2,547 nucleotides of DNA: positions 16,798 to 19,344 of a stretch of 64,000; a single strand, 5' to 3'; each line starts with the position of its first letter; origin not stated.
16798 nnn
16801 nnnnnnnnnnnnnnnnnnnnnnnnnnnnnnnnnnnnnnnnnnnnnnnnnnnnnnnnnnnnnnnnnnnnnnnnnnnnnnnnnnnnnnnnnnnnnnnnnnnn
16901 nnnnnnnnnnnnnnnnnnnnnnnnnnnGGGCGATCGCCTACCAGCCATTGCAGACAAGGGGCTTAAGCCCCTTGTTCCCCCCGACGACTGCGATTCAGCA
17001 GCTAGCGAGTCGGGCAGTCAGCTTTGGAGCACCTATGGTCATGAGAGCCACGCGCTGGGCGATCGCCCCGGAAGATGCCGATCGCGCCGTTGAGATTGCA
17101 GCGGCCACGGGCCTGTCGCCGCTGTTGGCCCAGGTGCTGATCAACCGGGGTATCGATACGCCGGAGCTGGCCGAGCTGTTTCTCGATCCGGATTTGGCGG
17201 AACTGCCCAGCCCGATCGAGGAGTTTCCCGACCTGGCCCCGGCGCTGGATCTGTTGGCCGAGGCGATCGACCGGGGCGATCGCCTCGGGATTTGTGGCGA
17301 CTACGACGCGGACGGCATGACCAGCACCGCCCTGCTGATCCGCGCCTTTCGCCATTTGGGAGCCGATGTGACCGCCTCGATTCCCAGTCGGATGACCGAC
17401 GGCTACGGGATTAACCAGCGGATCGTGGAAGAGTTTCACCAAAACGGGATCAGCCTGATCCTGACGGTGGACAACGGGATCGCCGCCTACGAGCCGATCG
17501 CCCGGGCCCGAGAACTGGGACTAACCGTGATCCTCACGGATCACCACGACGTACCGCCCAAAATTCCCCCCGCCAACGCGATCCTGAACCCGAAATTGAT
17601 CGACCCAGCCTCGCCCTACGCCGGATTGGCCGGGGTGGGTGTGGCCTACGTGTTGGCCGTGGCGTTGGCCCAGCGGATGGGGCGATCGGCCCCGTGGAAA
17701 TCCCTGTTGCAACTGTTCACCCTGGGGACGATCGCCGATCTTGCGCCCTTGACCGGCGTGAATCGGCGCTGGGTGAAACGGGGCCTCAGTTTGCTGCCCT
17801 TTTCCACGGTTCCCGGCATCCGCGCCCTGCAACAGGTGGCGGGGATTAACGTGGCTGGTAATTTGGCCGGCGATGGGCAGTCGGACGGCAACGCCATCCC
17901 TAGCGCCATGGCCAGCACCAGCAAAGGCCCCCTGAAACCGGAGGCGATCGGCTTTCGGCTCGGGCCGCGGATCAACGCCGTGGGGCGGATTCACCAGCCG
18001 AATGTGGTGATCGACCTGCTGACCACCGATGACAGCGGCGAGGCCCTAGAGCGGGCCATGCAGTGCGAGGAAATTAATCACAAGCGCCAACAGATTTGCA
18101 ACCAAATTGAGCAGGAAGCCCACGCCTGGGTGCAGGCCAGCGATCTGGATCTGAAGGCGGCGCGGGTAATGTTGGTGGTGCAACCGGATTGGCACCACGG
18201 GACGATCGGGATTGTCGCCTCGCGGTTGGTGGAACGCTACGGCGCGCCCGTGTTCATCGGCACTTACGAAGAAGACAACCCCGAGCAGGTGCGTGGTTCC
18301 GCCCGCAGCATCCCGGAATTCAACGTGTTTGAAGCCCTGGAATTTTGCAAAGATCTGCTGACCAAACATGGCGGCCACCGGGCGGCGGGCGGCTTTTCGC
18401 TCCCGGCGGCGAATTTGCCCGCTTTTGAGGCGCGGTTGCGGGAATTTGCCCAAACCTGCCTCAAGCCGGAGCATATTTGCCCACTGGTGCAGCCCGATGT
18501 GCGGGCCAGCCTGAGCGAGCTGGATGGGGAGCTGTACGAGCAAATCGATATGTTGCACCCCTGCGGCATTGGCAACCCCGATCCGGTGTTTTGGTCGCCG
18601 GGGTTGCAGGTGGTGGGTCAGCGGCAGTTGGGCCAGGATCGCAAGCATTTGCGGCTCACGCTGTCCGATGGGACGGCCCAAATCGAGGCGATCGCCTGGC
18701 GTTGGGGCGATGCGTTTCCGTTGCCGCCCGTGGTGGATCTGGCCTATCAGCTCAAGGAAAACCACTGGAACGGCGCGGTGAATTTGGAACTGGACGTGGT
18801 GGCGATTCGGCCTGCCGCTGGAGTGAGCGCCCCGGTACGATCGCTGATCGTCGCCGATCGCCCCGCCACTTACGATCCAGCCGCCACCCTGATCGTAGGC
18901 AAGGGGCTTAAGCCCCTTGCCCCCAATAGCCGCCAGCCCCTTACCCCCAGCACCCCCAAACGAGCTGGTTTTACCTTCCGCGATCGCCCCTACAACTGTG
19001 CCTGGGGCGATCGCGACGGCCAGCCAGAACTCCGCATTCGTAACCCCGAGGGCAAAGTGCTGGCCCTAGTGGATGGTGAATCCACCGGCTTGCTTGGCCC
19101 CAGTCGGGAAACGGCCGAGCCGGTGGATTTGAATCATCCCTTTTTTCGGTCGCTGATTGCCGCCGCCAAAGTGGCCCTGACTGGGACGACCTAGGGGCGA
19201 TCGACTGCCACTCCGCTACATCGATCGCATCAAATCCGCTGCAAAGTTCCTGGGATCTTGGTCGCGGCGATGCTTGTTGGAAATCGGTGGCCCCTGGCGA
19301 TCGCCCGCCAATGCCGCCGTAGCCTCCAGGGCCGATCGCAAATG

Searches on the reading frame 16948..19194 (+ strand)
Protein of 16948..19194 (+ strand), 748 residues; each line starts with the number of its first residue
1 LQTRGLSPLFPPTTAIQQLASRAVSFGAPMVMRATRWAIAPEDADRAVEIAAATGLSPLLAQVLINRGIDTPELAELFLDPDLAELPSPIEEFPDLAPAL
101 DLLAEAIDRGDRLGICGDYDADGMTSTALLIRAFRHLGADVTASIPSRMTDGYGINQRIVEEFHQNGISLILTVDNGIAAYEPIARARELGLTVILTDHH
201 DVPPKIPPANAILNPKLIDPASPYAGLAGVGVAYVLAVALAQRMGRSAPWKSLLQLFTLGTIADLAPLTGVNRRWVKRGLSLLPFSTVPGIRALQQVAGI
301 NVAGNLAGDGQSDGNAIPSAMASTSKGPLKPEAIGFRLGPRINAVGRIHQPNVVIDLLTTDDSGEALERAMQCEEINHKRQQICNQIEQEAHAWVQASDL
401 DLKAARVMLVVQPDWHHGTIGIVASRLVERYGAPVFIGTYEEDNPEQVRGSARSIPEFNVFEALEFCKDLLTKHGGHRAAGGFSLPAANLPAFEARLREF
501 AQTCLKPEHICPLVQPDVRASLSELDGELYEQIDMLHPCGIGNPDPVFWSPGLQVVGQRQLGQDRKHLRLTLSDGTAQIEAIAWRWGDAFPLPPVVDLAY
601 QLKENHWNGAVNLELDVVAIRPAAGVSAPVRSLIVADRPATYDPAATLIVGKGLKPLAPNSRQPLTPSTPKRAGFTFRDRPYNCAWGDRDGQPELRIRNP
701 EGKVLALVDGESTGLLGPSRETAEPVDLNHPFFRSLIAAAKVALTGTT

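Call 18: search_protein_families(library=pfam, proteins=[window:16948-19194:+], max_evalue=0.001)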
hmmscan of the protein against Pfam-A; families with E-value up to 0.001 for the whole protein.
window:16948-19194:+ (748 aa): 3 families
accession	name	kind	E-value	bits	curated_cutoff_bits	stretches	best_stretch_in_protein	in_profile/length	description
PF17768.7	RecJ_OB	-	8.3e-27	93.8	27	1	517-617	2-105/107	RecJ OB domain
PF01368.27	DHH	-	2e-22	80.2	28.1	1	114-261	3-125/125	DHH family, N-terminal domain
PF02272.25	DHHA1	-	8.3e-13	49.1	25.9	1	410-502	8-101/102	DHHA1 domain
